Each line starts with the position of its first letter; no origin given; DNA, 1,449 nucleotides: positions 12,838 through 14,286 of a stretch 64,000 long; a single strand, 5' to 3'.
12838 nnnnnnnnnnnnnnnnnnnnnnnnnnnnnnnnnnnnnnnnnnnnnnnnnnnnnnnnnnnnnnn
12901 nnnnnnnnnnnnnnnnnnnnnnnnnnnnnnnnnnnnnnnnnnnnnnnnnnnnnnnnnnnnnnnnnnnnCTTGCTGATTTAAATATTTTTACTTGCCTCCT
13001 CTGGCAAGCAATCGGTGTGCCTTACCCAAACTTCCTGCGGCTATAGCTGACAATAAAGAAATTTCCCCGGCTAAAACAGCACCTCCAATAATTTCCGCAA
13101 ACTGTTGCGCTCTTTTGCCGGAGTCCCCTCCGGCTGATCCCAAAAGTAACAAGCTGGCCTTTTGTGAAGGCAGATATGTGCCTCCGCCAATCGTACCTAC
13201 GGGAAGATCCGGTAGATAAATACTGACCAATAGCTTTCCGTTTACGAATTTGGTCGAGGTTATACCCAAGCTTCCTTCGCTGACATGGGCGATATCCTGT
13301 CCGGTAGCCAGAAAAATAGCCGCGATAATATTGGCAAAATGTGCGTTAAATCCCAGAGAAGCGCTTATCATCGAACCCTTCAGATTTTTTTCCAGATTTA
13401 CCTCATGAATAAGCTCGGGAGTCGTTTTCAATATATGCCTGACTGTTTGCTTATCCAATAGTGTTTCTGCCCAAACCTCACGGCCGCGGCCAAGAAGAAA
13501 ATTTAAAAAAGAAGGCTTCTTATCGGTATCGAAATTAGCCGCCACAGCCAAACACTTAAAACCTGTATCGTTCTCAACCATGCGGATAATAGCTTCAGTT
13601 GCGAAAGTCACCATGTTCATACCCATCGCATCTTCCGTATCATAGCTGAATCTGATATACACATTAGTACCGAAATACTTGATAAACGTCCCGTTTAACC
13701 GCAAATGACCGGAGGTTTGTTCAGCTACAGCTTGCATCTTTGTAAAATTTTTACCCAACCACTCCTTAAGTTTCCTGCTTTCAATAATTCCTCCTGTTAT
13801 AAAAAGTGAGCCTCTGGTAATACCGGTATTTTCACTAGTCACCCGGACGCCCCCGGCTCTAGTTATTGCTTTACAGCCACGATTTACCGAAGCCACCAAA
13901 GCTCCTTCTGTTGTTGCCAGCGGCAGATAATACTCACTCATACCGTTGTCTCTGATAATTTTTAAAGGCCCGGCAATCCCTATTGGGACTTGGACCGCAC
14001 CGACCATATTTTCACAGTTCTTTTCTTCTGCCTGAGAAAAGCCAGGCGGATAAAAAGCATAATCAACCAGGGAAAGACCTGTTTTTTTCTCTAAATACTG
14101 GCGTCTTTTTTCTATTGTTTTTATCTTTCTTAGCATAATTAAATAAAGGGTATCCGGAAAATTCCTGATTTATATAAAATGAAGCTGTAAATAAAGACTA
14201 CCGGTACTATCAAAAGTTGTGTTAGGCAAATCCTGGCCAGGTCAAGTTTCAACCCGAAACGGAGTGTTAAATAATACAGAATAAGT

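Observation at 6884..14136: Complete archaeal-type mevalonate operon in a bacterium, with two MVK-like GHMP kinases and no obvious ERG8-type PMK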

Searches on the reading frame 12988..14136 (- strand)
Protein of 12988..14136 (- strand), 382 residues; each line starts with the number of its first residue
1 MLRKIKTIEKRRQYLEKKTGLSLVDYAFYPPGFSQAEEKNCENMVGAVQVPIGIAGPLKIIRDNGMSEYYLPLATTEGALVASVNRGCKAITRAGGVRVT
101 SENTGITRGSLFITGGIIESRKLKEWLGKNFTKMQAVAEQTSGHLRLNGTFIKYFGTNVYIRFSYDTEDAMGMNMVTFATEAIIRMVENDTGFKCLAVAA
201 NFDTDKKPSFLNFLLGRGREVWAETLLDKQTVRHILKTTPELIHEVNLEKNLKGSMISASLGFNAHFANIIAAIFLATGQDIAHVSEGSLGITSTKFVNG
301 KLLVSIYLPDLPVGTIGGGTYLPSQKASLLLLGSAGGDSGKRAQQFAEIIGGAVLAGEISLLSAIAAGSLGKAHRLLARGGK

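Call 3: search_protein_families(library=pfam, proteins=[window:12988-14136:-])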
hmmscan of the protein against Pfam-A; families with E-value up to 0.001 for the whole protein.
window:12988-14136:- (382 aa): 1 family
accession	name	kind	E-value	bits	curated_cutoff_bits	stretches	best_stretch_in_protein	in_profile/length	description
PF00368.23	HMG-CoA_red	-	2.1e-110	369.7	27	1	8-378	2-367/368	Hydroxymethylglutaryl-coenzyme A reductase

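Call 4: search_protein_families(library=ncbifam, proteins=[window:12988-14136:-], max_evalue=0.01)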
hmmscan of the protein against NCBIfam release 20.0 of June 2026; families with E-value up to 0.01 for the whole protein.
window:12988-14136:- (382 aa): 3 families
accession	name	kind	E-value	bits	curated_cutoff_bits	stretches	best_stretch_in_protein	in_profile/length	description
TIGR00533.1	HMG_CoA_R_NADP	equivalog_domain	6.5e-123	410.6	441.8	1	6-379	28-402/402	hydroxymethylglutaryl-CoA reductase (NADPH)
TIGR00920.1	2A060605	subfamily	4.6e-90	303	778.35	1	11-375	493-865/887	hydroxymethylglutaryl-CoA reductase (NADPH)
TIGR00532.1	HMG_CoA_R_NAD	equivalog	5.3e-14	52.3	259.95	1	7-374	31-390/395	hydroxymethylglutaryl-CoA reductase, degradative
